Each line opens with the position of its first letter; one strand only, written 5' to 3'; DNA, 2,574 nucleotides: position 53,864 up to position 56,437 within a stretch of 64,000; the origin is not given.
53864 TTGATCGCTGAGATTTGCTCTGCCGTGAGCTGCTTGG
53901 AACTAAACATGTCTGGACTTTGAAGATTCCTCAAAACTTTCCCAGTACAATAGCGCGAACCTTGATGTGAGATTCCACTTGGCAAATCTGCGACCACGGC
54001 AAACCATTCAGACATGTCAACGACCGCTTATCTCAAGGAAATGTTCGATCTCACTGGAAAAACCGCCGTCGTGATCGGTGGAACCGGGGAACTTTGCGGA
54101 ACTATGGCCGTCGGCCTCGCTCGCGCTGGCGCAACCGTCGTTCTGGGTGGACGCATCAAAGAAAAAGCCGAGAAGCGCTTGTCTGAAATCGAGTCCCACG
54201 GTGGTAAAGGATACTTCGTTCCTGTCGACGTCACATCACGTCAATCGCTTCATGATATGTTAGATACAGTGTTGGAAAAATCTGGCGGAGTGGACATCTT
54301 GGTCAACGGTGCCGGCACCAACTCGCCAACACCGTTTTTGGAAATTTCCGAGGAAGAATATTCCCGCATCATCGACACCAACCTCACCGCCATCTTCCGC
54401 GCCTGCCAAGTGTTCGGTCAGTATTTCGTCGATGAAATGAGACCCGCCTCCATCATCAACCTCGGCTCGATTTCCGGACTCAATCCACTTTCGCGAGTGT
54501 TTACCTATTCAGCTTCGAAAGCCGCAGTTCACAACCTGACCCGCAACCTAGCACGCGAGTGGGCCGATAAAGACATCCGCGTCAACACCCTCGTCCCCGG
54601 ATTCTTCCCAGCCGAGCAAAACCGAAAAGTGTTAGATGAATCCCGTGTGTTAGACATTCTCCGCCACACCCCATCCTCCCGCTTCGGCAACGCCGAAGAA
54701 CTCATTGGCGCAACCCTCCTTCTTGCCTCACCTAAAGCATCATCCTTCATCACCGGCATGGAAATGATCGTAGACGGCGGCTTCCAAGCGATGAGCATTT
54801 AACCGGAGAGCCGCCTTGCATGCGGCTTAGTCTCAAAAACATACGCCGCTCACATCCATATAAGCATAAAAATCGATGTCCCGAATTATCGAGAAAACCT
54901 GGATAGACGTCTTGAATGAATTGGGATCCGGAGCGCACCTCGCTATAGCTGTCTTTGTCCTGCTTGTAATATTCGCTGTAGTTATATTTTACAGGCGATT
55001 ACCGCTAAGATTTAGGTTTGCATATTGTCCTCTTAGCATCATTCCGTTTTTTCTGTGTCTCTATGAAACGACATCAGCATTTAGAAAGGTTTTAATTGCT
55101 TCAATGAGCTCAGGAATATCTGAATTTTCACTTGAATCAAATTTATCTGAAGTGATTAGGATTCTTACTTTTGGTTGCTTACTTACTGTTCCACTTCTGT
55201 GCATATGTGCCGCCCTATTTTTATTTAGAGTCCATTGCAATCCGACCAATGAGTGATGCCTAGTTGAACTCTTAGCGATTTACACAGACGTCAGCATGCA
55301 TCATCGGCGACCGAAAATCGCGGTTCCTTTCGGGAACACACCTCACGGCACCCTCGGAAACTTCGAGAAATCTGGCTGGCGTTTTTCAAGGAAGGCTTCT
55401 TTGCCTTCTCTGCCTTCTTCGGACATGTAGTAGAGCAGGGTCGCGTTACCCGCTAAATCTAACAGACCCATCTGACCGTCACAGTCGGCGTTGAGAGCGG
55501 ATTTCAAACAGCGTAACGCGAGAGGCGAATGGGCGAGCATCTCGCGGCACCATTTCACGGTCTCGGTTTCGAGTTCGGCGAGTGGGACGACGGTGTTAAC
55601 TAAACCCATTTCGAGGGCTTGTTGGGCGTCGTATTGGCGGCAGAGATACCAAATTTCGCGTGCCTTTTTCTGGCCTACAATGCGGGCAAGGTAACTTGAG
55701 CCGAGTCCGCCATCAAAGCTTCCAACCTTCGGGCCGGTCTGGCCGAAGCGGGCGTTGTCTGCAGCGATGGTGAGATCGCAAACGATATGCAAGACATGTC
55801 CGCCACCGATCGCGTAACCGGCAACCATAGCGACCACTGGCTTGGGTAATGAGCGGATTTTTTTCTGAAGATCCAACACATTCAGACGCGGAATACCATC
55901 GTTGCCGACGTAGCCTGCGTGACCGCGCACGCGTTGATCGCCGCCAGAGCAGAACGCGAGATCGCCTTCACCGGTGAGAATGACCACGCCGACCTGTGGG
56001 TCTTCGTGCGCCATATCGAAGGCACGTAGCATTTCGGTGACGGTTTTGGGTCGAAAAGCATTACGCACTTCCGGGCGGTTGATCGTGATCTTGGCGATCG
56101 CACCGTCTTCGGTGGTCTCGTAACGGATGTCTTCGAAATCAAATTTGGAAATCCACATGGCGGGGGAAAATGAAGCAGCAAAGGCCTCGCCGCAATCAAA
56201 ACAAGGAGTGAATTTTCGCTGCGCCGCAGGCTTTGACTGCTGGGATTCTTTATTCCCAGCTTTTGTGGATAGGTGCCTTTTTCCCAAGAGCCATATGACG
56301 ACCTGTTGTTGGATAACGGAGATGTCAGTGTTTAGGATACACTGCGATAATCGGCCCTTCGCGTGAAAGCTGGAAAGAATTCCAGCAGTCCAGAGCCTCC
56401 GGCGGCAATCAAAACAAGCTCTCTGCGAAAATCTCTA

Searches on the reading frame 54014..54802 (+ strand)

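Call 94: search_protein_families(library=pfam, proteins=[window:54014-54802:+], max_evalue=0.001)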
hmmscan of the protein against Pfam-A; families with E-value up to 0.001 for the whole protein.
window:54014-54802:+ (262 aa): 3 families
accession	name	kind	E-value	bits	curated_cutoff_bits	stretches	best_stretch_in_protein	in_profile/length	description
PF13561.12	adh_short_C2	-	5.6e-48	164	27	1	31-257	12-235/236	Enoyl-(Acyl carrier protein) reductase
PF00106.31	adh_short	-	2.6e-47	161.3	26.6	1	16-206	1-190/195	short chain dehydrogenase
PF08659.16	KR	-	9e-11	42.4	22.6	1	17-179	2-163/180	KR domain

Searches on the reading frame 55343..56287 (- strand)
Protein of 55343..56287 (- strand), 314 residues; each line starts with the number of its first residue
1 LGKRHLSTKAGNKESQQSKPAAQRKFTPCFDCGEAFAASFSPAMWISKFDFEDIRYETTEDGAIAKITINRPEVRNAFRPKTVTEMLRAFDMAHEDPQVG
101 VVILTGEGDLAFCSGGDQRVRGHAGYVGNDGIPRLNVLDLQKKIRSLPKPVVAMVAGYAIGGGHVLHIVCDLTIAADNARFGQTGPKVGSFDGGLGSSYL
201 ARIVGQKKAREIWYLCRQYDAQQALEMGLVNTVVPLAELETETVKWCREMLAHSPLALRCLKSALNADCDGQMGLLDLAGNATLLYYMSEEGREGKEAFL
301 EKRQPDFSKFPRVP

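Call 94: search_protein_families(library=pfam, proteins=[window:55343-56287:-], max_evalue=0.001)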
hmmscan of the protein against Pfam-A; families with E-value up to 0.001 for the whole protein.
window:55343-56287:- (314 aa): 2 families
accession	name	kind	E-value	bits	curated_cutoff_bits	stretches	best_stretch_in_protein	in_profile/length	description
PF00378.25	ECH_1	-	7.9e-80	268.2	27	1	61-308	3-249/251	Enoyl-CoA hydratase/isomerase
PF16113.10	ECH_2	-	1.6e-21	77.6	27.2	1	65-240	2-178/335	Enoyl-CoA hydratase/isomerase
